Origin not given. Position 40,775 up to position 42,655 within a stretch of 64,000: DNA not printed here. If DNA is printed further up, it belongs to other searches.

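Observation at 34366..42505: Candidate undescribed extracytoplasmic system: five adjacent exported hydrolases aimed at D-/gamma-linked amide bonds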

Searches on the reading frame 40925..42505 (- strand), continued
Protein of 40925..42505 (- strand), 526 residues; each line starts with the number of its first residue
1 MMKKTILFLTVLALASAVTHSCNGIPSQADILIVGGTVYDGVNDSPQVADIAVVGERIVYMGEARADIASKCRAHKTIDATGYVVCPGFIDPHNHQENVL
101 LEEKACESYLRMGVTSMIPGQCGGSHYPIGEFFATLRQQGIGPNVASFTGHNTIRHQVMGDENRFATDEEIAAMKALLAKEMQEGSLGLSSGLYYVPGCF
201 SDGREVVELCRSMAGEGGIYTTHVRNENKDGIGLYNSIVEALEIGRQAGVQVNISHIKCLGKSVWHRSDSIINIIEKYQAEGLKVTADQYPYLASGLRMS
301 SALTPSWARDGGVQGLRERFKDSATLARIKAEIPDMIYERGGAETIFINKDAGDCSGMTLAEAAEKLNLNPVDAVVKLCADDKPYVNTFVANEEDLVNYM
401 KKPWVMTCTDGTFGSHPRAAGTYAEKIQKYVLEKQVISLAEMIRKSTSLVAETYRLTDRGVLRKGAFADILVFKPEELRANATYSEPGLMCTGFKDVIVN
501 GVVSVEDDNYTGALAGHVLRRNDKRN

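Call 43: find_encoding_contigs(protein=P0136, flank=10000, max_places=1)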
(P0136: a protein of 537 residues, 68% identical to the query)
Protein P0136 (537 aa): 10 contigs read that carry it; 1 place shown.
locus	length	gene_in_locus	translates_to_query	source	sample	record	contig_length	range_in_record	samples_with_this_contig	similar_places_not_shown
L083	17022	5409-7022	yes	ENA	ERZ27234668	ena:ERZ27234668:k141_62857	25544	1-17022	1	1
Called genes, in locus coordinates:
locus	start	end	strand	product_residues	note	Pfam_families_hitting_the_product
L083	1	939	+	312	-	?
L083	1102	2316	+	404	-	-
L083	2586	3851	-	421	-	PF13620:CarboxypepD_reg, PF13715:CarbopepD_reg_2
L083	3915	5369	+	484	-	PF01938:TRAM, PF05958:tRNA_U5-meth_tr, PF13847:Methyltransf_31, PF13649:Methyltransf_25 (faint)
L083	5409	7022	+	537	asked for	PF01979:Amidohydro_1 (faint), PF07969:Amidohydro_3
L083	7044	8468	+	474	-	PF10396:TrmE_N, PF12631:MnmE_helical, PF03193:RsgA_GTPase (faint), PF00009:GTP_EFTU (weak), PF01926:MMR_HSR1, PF02421:FeoB_N (weak), PF00350:Dynamin_N (faint)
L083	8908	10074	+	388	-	PF17293:Arm-DNA-bind_5 (weak), PF13102:Phage_int_SAM_5, PF00589:Phage_integrase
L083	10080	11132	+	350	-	-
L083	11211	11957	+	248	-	-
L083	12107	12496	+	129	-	PF12728:HTH_17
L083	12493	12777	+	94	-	PF12728:HTH_17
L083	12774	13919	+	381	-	PF13481:AAA_25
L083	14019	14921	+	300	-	PF01807:Zn_ribbon_DnaG (faint), PF13155:Toprim_2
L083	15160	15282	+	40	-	-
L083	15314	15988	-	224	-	-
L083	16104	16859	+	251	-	PF03747:ADP_ribosyl_GH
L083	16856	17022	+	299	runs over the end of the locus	PF13280:WYL (weak), PF25583:WCX (weak)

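Call 50: search_protein_families(library=pfam, proteins=[L079:9098-10318:+], max_evalue=5)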
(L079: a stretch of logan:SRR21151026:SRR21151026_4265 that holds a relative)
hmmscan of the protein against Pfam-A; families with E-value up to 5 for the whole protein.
L079:9098-10318:+ (407 aa): 2 families
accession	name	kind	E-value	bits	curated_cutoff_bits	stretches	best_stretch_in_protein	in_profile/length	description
PF00933.27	Glyco_hydro_3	-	8.7e-61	206.5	27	1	38-368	1-316/316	Glycosyl hydrolase family 3 N terminal domain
PF08139.17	LPAM_1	-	1.3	10.1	20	1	1-18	1-18/18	Prokaryotic membrane lipoprotein lipid attachment site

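Call 51: search_protein_families(library=ncbifam, proteins=[L079:9098-10318:+, L082:11631-12911:+], max_evalue=0.001)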
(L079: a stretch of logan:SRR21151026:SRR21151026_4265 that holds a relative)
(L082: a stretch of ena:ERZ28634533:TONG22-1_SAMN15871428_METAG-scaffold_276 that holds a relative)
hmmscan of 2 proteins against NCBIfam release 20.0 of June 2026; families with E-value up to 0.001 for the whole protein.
L079:9098-10318:+ (407 aa): 8 families
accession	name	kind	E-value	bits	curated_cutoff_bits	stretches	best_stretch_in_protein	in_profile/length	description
NF052331.1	Bet13-16Glucosase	equivalog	4e-64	217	1330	1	29-407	15-371/750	exo-beta-d-1,3/1,6-glucosidase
NF011678.0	PRK15098.1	equivalog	6.5e-56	190.2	666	1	29-380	37-364/765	beta-glucosidase BglX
NF052329.1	XyloArabinsidase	equivalog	5e-50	170.4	1050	1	31-406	7-380/750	beta-xylosidase/alpha-l-arabinosidase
NF041579.1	betaxyl_Flavo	equivalog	1.4e-46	159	1350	1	102-407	57-368/716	beta-xylosidase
NF041776.1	xylosidase_Xyl3A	equivalog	2.3e-33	115.2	1250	1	115-407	51-360/846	xylan 1,4-beta-xylosidase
NF052330.1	BetGlucosiCelf0468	equivalog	1.1e-21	76.8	1300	1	129-396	55-304/817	beta-d-glucosidase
NF041610.1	alph_arabinopyran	equivalog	6e-21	74.3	1300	1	129-407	59-309/738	exo-alpha-(1->6)-L-arabinopyranosidase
NF003740.0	PRK05337.1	equivalog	4.4e-08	32.6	207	1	145-386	99-331/340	beta-N-acetylhexosaminidase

L082:11631-12911:+ (426 aa): 1 family
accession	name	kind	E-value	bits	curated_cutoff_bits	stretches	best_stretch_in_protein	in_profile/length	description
NF040521.1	C45_proenzyme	subfamily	1.5e-10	40.9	85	1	14-190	80-237/313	C45 family autoproteolytic acyltransferase/hydrolase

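Call 52: search_solved_structures(query=L078:14111-15661:-, max_evalue=0.00001)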
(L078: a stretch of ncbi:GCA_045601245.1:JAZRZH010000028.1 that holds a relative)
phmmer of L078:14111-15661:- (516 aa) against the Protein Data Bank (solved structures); distinct sequences matched with E-value up to 0.00001: 12.
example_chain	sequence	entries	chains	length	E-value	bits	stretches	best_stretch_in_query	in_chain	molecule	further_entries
3mcx_A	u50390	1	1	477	3.8e-32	114.8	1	22-505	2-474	SusD superfamily protein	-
3kez_A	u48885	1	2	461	6.2e-32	114.1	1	23-511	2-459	Putative sugar binding protein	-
3myv_A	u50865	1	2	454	7.5e-29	103.9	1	38-511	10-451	SusD superfamily protein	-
3lew_A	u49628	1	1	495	3.2e-17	65.5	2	383-465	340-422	SusD-like carbohydrate binding protein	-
3l22_A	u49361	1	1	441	1.2e-09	40.5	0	25-279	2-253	SusD superfamily protein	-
9sje_B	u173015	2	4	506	2.3e-09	39.6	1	242-515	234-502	SusD homolog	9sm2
3hdx_A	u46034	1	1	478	3.3e-08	35.8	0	382-473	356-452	SusD superfamily protein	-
9sjj_A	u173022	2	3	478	1.9e-07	33.3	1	245-515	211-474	SusD homolog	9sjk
3snx_A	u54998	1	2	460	4.5e-06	28.8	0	384-464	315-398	PUTATIVE SUSD-LIKE CARBOHYDRATE BINDING PROTEIN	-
6sli_A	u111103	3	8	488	4.9e-06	28.6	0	128-250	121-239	Lipoprotein RagB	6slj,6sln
5cx8_A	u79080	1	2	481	5.6e-06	28.4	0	128-250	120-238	Lipoprotein RagB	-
6sm3_A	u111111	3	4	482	5.7e-06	28.4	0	128-250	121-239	Lipoprotein RagB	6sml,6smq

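Call 53: search_solved_structures(query=L082:18954-20651:+, max_evalue=0.00001)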
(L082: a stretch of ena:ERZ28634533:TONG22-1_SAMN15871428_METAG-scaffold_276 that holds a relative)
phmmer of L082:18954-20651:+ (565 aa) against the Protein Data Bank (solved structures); distinct sequences matched with E-value up to 0.00001: 9.
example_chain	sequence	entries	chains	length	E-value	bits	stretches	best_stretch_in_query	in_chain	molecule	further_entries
3lew_A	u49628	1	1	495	1.1e-21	80.4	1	27-311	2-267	SusD-like carbohydrate binding protein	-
3mcx_A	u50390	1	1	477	1.1e-19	73.8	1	25-279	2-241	SusD superfamily protein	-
3kez_A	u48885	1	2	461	4.3e-19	71.8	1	114-270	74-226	Putative sugar binding protein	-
3snx_A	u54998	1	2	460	7.5e-16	61.1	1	71-300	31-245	PUTATIVE SUSD-LIKE CARBOHYDRATE BINDING PROTEIN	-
3l22_A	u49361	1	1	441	9.4e-13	50.9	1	32-267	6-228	SusD superfamily protein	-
8ypt_A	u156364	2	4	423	4.3e-12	48.7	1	89-272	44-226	Membrane protein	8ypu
6gcz_A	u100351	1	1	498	1.3e-09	40.5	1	21-275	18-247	Starch-binding associating with outer membrane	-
3iv0_A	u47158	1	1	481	8.2e-07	31.3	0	406-487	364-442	SusD homolog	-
3myv_A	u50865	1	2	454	3.5e-06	29.2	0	52-269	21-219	SusD superfamily protein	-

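Call 57: find_encoding_contigs(protein=P0151, flank=10000, max_places=1)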
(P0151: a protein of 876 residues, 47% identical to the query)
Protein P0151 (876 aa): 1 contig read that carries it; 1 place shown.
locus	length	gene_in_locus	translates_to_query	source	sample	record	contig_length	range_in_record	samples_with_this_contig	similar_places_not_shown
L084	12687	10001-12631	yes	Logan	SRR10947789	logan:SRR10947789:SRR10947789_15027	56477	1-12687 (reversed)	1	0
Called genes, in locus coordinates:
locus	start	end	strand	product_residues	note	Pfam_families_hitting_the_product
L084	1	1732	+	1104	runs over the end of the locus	PF07660:STN, PF13620:CarboxypepD_reg, PF13715:CarbopepD_reg_2, PF07715:Plug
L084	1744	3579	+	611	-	PF14322:SusD-like_3, PF07980:SusD_RagB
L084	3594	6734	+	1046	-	PF13620:CarboxypepD_reg (faint), PF13715:CarbopepD_reg_2 (faint), PF07715:Plug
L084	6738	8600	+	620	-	PF14322:SusD-like_3, PF07980:SusD_RagB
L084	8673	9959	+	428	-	PF08522:BT_3987-like_N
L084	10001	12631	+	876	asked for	PF01979:Amidohydro_1 (weak), PF07969:Amidohydro_3, PF00144:Beta-lactamase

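Call 58: find_encoding_contigs(protein=P0153, flank=8000, max_places=2)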
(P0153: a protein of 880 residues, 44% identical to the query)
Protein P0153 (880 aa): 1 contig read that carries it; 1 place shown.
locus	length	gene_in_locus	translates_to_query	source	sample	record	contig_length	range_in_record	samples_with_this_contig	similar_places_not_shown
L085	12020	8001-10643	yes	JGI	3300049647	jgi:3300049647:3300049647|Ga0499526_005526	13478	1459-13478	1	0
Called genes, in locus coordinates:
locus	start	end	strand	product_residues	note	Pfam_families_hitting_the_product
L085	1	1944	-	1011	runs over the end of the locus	PF21760:SecD_1st, PF22599:SecDF_P1_head, PF02355:SecD_SecF_C, PF07549:Sec_GG, PF02355:SecD_SecF_C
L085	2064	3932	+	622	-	-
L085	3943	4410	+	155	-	PF01957:NfeD (weak)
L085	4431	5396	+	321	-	PF12127:FloA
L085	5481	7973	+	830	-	PF00246:Peptidase_M14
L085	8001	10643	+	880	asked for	PF01979:Amidohydro_1 (faint), PF07969:Amidohydro_3 (weak), PF00144:Beta-lactamase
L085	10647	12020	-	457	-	?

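Call 59: search_solved_structures(query=L085:5481-7973:+, max_evalue=0.001)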
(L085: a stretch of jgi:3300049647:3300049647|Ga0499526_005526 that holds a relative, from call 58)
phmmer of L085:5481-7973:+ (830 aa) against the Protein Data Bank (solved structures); distinct sequences matched with E-value up to 0.001: 0.

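Call 60: search_protein_families(library=ncbifam, proteins=[L085:5481-7973:+, L084:8673-9959:+], max_evalue=0.001)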
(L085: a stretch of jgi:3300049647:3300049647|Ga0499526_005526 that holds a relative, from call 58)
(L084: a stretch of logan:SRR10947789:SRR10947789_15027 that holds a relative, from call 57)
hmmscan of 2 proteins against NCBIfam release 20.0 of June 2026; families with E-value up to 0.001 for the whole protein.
L085:5481-7973:+ (830 aa): 0 families

L084:8673-9959:+ (428 aa): 0 families
